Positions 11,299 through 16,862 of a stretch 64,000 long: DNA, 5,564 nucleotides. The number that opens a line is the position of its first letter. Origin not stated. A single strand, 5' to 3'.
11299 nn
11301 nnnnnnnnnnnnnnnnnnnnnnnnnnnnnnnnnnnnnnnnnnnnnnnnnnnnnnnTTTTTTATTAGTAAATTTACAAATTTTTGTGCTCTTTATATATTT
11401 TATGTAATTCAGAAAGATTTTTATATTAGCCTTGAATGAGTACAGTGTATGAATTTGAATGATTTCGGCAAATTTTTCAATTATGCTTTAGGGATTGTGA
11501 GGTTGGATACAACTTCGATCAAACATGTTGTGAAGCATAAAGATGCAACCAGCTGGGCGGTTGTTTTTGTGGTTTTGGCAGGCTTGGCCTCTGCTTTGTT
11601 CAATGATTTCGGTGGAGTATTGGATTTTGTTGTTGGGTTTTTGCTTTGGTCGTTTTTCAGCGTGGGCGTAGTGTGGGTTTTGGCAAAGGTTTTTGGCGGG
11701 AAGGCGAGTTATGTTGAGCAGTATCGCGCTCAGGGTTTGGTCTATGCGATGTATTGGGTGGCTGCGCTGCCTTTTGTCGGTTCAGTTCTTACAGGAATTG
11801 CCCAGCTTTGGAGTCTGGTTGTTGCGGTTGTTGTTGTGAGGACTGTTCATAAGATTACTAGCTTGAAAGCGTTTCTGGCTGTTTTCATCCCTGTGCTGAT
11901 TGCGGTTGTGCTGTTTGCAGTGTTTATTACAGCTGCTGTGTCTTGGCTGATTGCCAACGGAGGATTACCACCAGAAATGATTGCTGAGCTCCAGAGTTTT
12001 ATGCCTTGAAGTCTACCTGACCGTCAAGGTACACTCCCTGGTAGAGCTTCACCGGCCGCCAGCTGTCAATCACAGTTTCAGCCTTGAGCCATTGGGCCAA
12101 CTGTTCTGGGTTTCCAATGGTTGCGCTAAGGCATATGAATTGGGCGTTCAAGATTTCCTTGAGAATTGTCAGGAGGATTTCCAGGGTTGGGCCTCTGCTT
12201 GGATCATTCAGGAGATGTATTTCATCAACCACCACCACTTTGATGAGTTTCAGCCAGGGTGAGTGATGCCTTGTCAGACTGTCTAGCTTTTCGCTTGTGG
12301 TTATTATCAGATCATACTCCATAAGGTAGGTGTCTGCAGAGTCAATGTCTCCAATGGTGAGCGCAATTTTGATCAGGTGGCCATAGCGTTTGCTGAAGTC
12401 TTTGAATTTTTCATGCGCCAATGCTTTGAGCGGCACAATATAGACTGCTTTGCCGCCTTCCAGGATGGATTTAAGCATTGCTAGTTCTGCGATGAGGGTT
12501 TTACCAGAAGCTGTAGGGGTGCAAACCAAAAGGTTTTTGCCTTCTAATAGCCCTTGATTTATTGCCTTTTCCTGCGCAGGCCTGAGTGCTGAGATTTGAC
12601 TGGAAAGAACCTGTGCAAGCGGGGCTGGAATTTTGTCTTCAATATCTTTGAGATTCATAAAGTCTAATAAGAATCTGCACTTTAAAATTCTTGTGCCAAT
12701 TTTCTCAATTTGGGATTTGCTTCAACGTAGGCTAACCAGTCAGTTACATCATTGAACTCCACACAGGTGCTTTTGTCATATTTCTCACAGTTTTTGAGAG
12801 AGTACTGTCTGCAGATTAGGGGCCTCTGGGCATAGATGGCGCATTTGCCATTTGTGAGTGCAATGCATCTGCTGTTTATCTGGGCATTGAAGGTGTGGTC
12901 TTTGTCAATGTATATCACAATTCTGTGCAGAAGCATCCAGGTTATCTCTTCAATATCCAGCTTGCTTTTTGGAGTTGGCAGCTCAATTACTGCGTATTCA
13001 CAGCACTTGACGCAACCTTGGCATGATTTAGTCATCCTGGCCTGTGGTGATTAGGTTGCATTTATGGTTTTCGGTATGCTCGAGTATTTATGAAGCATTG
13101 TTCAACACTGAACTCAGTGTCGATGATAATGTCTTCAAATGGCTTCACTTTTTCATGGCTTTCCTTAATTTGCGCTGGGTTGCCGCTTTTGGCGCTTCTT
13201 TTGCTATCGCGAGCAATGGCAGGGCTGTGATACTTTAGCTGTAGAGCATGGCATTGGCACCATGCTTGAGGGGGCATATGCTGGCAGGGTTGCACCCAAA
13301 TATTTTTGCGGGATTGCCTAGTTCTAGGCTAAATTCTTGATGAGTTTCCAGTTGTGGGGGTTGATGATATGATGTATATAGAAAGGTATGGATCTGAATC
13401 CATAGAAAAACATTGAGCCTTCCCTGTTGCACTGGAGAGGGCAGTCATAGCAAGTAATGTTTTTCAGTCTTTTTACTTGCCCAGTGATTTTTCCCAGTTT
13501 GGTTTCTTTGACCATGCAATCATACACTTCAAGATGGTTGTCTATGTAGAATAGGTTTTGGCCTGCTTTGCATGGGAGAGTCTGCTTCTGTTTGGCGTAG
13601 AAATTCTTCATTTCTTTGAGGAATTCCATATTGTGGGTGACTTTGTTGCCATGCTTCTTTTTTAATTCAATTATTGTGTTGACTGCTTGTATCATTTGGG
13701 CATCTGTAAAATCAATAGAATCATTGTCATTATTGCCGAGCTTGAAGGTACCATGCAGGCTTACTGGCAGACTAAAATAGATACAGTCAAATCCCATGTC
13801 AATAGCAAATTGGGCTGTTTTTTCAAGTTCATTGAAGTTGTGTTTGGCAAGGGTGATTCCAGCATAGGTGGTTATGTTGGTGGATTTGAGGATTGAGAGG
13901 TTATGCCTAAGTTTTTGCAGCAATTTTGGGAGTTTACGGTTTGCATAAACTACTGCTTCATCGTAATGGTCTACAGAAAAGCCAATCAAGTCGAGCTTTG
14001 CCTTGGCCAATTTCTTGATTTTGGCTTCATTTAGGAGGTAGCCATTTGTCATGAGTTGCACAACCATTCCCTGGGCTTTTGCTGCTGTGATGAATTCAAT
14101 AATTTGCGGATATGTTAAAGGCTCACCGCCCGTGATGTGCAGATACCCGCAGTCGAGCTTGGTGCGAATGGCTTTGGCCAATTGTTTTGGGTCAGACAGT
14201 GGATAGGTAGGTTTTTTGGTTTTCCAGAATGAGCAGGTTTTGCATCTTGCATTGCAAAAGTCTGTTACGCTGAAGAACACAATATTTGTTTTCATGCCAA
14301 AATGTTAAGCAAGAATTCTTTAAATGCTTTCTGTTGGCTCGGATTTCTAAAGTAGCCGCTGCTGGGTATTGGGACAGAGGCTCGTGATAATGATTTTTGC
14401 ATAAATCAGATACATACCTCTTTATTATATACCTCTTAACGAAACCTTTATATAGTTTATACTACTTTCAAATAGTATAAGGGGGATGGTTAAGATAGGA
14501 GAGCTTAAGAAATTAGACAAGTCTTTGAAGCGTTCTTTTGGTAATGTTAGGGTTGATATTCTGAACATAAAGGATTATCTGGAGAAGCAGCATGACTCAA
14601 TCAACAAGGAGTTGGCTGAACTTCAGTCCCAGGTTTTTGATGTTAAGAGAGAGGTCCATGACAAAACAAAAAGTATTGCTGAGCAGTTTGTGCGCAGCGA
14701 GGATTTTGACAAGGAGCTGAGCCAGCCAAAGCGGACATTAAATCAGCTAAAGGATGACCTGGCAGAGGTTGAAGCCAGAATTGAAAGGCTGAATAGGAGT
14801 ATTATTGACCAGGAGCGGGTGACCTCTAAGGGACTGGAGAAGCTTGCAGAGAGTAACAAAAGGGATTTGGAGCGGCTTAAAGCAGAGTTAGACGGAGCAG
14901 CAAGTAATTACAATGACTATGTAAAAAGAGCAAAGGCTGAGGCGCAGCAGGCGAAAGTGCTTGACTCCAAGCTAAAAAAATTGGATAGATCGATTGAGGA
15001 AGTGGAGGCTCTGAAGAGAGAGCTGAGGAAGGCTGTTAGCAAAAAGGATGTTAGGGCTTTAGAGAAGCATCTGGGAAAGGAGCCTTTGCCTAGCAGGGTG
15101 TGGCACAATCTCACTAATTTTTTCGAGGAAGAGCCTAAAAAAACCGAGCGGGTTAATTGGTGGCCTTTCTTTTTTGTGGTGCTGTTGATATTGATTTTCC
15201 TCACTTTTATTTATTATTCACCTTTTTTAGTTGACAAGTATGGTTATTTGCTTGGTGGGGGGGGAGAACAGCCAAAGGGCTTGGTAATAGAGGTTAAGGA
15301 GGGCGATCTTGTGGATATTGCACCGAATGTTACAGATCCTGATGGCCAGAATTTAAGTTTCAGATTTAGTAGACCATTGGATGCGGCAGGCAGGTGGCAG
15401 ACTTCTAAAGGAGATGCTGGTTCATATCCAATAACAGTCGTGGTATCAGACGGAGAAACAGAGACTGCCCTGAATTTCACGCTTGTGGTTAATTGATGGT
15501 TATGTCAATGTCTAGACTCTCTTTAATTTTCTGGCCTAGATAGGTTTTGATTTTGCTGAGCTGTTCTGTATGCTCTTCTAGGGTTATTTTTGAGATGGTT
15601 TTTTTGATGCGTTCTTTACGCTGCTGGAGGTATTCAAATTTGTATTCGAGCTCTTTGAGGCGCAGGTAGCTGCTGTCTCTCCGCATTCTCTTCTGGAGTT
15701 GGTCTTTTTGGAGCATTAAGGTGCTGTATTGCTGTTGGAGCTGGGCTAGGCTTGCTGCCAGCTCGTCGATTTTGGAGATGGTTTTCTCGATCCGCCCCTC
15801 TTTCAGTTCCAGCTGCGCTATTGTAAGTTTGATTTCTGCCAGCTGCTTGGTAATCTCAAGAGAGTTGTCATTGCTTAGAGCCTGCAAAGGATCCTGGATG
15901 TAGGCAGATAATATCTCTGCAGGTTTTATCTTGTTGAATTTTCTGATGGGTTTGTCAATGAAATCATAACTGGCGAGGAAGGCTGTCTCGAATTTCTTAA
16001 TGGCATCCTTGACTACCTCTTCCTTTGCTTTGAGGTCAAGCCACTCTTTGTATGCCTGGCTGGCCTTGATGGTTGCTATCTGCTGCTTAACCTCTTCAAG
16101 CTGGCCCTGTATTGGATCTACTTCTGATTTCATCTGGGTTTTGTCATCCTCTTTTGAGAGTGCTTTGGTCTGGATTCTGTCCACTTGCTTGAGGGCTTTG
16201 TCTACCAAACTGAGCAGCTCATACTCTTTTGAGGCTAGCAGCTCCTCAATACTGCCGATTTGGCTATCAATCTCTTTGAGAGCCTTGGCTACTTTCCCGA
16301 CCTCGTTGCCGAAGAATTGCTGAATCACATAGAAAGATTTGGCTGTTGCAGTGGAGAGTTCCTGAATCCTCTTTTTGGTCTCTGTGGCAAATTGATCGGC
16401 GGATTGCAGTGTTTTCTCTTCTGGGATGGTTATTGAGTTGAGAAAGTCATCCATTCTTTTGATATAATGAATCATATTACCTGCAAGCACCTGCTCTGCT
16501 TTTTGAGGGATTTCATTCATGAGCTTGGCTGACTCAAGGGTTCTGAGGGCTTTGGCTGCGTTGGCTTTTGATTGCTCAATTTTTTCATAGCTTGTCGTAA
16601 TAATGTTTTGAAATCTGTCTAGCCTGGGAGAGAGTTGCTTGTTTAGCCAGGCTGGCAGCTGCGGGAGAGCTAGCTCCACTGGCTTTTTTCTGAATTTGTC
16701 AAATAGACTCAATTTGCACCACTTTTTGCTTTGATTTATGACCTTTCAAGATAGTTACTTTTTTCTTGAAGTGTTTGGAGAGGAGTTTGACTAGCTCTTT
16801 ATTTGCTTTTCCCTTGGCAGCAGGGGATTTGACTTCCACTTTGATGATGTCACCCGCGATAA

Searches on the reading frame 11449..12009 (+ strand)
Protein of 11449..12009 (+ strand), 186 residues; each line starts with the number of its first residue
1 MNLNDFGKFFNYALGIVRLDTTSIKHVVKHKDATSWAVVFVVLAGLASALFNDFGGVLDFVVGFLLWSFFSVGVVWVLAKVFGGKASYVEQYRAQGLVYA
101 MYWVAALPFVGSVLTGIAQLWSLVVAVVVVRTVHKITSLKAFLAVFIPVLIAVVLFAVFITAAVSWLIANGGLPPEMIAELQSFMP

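Call 12: search_protein_families(library=pfam, proteins=[window:11449-12009:+], max_evalue=0.001)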
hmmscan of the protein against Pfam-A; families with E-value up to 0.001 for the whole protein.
window:11449-12009:+ (186 aa): 1 family
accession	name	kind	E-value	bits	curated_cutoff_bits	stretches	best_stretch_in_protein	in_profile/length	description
PF04893.22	Yip1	-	2.5e-07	31.1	28.6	1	37-158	27-172/173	Yip1 domain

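Call 93: search_protein_families(library=padloc, proteins=[window:11449-12009:+], max_evalue=0.001)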
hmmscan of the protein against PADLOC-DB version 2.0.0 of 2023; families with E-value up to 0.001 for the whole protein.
window:11449-12009:+ (186 aa): 0 families

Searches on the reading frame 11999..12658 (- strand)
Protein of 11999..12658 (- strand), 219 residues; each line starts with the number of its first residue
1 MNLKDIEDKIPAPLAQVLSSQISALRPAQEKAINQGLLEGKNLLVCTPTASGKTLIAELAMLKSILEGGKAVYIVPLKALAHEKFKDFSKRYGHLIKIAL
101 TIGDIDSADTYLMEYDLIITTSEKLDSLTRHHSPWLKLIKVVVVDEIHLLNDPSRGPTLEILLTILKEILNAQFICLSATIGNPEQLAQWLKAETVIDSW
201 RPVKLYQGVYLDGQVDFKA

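Call 12: search_protein_families(library=pfam, proteins=[window:11999-12658:-], max_evalue=0.001)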
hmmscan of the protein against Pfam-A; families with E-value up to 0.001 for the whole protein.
window:11999-12658:- (219 aa): 3 families
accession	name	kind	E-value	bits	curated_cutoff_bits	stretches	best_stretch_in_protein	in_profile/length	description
PF00270.35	DEAD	-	1e-33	116.9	26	1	26-185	1-165/167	DEAD/DEAH box helicase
PF04851.21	ResIII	-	2.4e-10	41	22.5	1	24-181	3-162/164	Type III restriction enzyme, res subunit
PF22527.2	DEXQc_Suv3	-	1.3e-09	38.2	27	1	44-159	17-114/154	DEXQ-box helicase domain of Suv3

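Call 93: search_protein_families(library=padloc, proteins=[window:11999-12658:-], max_evalue=0.001)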
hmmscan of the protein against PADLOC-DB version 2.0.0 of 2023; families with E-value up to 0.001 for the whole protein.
window:11999-12658:- (219 aa): 40 families (the best 25 are shown)
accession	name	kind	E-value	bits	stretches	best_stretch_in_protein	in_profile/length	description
PDLC00188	HamB1|HamB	-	6.1e-29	98.7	1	20-196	238-426/1037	DEAD-box helicase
PDLC00194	HamB1|HamB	-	1.3e-28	97.4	1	22-205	226-420/995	DEAD-box helicase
PDLC00192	HamB1|HamB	-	1.9e-26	90.1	1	18-195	262-448/1104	DEAD-box helicase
PDLC00178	HamB1|HamB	-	4.5e-26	89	1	21-204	242-435/830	DEAD-box helicase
PDLC03960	SngC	-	1.8e-25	87.8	1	23-195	23-209/720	-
PDLC02503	BrxHI|BrxHII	-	1.8e-25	87.3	1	21-194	21-207/698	BrxHI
PDLC00183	HamB1|HamB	-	1.1e-23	81.5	1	20-199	242-431/509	DEAD-box helicase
PDLC00174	HamB1|HamB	-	1.9e-23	80.3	1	25-208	303-500/1163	DEAD-box helicase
PDLC04531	PDC-M23B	-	2.3e-23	80.2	1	25-195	295-485/1060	-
PDLC00175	HamB1|HamB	-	1.4e-18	63.8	1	25-193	226-402/1000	DEAD-box helicase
PDLC00186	HamB1|HamB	-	2.2e-16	57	1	36-193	157-319/864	DEAD-box helicase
PDLC02501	BrxHI|BrxHII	-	6.4e-16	55.6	1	11-194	8-208/925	BrxHI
PDLC00187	HamB1|HamB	-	6.2e-14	49.3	1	35-196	151-311/851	DEAD-box helicase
PDLC04532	PDC-M23B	-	3.3e-13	46.5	1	25-194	308-491/817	-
PDLC00185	HamB1|HamB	-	9.9e-13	44.8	1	31-187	148-301/871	DEAD-box helicase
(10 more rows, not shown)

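Call 104: search_protein_families(library=ncbifam, proteins=[window:11999-12658:-], max_evalue=0.0001)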
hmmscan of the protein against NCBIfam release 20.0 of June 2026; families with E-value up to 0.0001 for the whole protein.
window:11999-12658:- (219 aa): 13 families
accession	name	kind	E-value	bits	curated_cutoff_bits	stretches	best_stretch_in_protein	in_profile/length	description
NF002654.0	PRK02362.1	equivalog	5.1e-82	276.3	887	1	1-218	1-218/739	ATP-dependent DNA helicase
NF001308.0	PRK00254.1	equivalog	4.2e-72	243.5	1216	1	19-216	18-214/720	ATP-dependent DNA helicase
NF040935.1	helicase_Hel308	equivalog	2.8e-65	220.8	1200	1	11-212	12-212/704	ATP-dependent DNA helicase Hel308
NF002251.0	PRK01172.1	equivalog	4.9e-48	163.9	891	1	27-210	25-208/674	ATP-dependent DNA helicase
TIGR04121.1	DEXH_lig_assoc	equivalog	4.8e-22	77.5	850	1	24-195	13-198/804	ligase-associated DNA damage response DEXH box helicase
NF010338.0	PRK13767.1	equivalog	1.7e-18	66.3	849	1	6-204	15-241/877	ATP-dependent helicase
TIGR03817.1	DECH_helic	hypoth_equivalog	4.7e-10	38.4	874.1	1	37-151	48-170/742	helicase/secretion neighborhood putative DEAH-box helicase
NF041063.1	DpdF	equivalog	1.2e-07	30.7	550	1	27-91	143-209/813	protein DpdF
NF007284.0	PRK09751.1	equivalog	3.2e-07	28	1496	1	75-194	107-230/1538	ATP-dependent helicase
TIGR00643.1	recG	equivalog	1.6e-06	27.1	659.4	1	49-111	265-328/629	ATP-dependent DNA helicase RecG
TIGR01587.1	cas3_core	equivalog_domain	2e-06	27.2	102.45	0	141-192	127-174/358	CRISPR-associated helicase Cas3'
NF010337.0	PRK13766.1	equivalog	2.8e-05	22.4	610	1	38-148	29-142/781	Hef nuclease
NF008168.0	PRK10917.2-2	equivalog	4.8e-05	21.8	718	1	50-108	396-455/795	ATP-dependent DNA helicase RecG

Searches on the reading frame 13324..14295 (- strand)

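Call 12: search_protein_families(library=pfam, proteins=[window:13324-14295:-], max_evalue=0.001)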
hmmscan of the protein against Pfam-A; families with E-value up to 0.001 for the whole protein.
window:13324-14295:- (323 aa): 2 families
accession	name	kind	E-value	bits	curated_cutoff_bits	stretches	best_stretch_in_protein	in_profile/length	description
PF04055.27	Radical_SAM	-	1.8e-23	84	29.5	1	9-164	2-166/166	Radical SAM superfamily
PF13353.11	Fer4_12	-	2.1e-06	28.5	22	1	13-109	14-114/137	4Fe-4S single cluster domain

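Call 93: search_protein_families(library=padloc, proteins=[window:13324-14295:-], max_evalue=0.001)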
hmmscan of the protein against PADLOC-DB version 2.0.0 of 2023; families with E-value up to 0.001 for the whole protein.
window:13324-14295:- (323 aa): 3 families
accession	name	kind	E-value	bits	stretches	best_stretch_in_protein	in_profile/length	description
PDLC02903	pVip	-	6.1e-20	69.8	1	6-115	2-107/257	Viperins not associated with kinases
PDLC02904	pVip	-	7.5e-19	66.3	1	5-156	4-156/262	Viperins associated with kinases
PDLC02905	pVip-kinase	-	9.2e-09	33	1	6-113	184-296/474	Viperin-kinase fusion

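Call 104: search_protein_families(library=ncbifam, proteins=[window:13324-14295:-], max_evalue=0.0001)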
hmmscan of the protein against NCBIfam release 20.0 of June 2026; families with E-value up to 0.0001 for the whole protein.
window:13324-14295:- (323 aa): 40 families (the best 25 are shown)
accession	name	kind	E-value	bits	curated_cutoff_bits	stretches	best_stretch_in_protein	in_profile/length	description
TIGR04317.1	W_rSAM_matur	equivalog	2.1e-19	69.9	380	1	6-175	6-182/349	tungsten cofactor oxidoreductase radical SAM maturase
NF038283.1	viperin_w_prok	equivalog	7e-18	64.8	180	1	6-115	4-121/281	viperin family antiviral radical SAM protein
TIGR04545.1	rSAM_ahbD_hemeb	equivalog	5.3e-16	59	500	1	6-198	2-196/339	heme b synthase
TIGR04055.1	rSAM_NirJ2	equivalog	6.1e-16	58.8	500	1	5-271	1-265/326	putative heme d1 biosynthesis radical SAM protein NirJ2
TIGR04250.1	SCM_rSAM_ScmE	equivalog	7e-16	58.1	400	1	8-235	7-233/358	SynChlorMet cassette radical SAM/SPASM protein ScmE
TIGR04466.1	rSAM_BlsE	equivalog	2.8e-15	56.6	400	1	5-169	4-167/327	cytosylglucuronate decarboxylase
TIGR04051.1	rSAM_NirJ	equivalog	5.5e-15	55.2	515.45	1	5-184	3-182/354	heme d1 biosynthesis radical SAM protein NirJ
TIGR02666.1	moaA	equivalog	4e-14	52.3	284.05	1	8-175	14-191/336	GTP 3',8-cyclase MoaA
NF050035.1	rSAM_WgK_link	exception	1.4e-13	50.6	650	1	5-167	10-174/367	radical SAM/SPASM peptide maturase WgkB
TIGR02109.1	PQQ_syn_pqqE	equivalog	2.3e-13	49.9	381.35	1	41-239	44-236/358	pyrroloquinoline quinone biosynthesis protein PqqE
TIGR04133.1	rSAM_w_lipo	hypoth_equivalog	5.7e-13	48.5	425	1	4-246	24-265/350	TIGR04133 family radical SAM/SPASM protein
TIGR02668.1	moaA_archaeal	equivalog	9.1e-13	47.8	325.25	1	8-114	14-122/303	GTP 3',8-cyclase MoaA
TIGR04084.1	rSAM_AF0577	subfamily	1.1e-12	47.6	225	1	11-280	4-266/347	TIGR04084 family radical SAM/SPASM domain-containing protein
NF047865.1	rSAM_PapB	equivalog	3.1e-12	46.4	340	1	8-276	7-285/330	PapB family radical SAM/SPASM ranthipeptide maturase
TIGR03961.1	rSAM_PTO1314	hypoth_equivalog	3.2e-12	46.4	306.05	1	13-297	32-310/332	PTO1314 family radical SAM protein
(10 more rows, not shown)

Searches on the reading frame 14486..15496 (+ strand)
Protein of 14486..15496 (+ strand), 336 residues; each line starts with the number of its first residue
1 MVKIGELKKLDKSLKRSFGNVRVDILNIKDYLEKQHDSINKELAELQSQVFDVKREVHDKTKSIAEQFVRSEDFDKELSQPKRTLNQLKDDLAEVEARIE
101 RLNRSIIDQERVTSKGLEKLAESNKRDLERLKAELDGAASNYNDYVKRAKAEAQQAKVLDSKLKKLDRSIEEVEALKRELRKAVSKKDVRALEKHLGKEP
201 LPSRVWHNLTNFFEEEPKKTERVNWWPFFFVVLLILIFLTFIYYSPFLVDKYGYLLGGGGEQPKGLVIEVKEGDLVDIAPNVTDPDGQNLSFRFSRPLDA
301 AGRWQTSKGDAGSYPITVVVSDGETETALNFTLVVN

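Call 12: search_protein_families(library=pfam, proteins=[window:14486-15496:+], max_evalue=0.001)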
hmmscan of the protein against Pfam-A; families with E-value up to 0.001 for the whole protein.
window:14486-15496:+ (336 aa): 2 families
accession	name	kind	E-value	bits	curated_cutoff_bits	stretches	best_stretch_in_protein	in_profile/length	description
PF13166.12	AAA_13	-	8.5e-06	25.2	36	1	28-185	315-461/713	AAA domain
PF08702.15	Fib_alpha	-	4e-05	24.3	29.9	1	28-135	22-125/143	Fibrinogen alpha/beta chain family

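Call 93: search_protein_families(library=padloc, proteins=[window:14486-15496:+], max_evalue=0.001)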
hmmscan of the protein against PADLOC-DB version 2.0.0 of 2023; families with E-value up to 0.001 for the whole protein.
window:14486-15496:+ (336 aa): 9 families
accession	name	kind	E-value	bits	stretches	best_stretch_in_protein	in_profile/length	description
PDLC03865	LmuB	-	6.2e-06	22.7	1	11-188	626-814/1007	-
PDLC00507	JetC1|JetC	-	5.4e-05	19.7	1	6-180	704-877/1215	DUF3584 domain; MukB-like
PDLC00637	ZorA2|ZorA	-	6.8e-05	19.8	1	40-198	223-378/420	MotA/ExbB/TolQ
PDLC03859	LmuB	-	0.00023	18.5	1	27-186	304-474/611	-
PDLC00006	DruC1|DruC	-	0.00031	17.4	1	37-217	164-343/626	Unknown function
PDLC00579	JetC3|JetC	-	0.00033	16.6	1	51-193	797-928/1453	DUF3584 domain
PDLC00505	JetC1|JetC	-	0.00049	16.3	1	20-194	596-774/1118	DUF3584 domain; MukB-like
PDLC00581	JetC3|JetC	-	0.00062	15.7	1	24-186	421-961/1473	DUF3584 domain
PDLC00551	JetC2|JetC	-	0.0009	15.2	0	34-191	874-1026/1365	DUF3584 domain; MukB-like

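Call 104: search_protein_families(library=ncbifam, proteins=[window:14486-15496:+], max_evalue=0.0001)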
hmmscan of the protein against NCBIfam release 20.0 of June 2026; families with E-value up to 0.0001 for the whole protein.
window:14486-15496:+ (336 aa): 3 families
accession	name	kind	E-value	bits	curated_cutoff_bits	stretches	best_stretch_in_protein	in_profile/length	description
TIGR02168.1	SMC_prok_B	equivalog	8.5e-08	30.4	567.35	1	33-193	797-956/1181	chromosome segregation protein SMC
TIGR02169.1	SMC_prok_A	equivalog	8.7e-07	27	729.4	1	26-189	230-393/1165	chromosome segregation protein SMC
NF038350.1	taxis_HmpF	equivalog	1.2e-06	27.2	200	1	20-102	445-527/553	pilus motility taxis protein HmpF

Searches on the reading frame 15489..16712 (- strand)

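Call 12: search_protein_families(library=pfam, proteins=[window:15489-16712:-], max_evalue=0.001)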
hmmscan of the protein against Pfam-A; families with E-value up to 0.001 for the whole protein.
window:15489-16712:- (407 aa): 0 families

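Call 93: search_protein_families(library=padloc, proteins=[window:15489-16712:-], max_evalue=0.001)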
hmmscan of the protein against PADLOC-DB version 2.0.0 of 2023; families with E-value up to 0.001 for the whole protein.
window:15489-16712:- (407 aa): 1 family
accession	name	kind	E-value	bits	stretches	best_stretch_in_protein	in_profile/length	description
PDLC03865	LmuB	-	0.00039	16.7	1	31-394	161-502/1007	-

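Call 104: search_protein_families(library=ncbifam, proteins=[window:15489-16712:-], max_evalue=0.0001)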
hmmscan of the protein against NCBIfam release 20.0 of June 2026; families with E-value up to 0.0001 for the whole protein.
window:15489-16712:- (407 aa): 1 family
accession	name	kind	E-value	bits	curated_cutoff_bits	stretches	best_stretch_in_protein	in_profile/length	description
NF047515.1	SpiroCoCo_C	equivalog_domain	5.9e-05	22.4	125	0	37-140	191-268/313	SpiroCoCo family coiled-coil protein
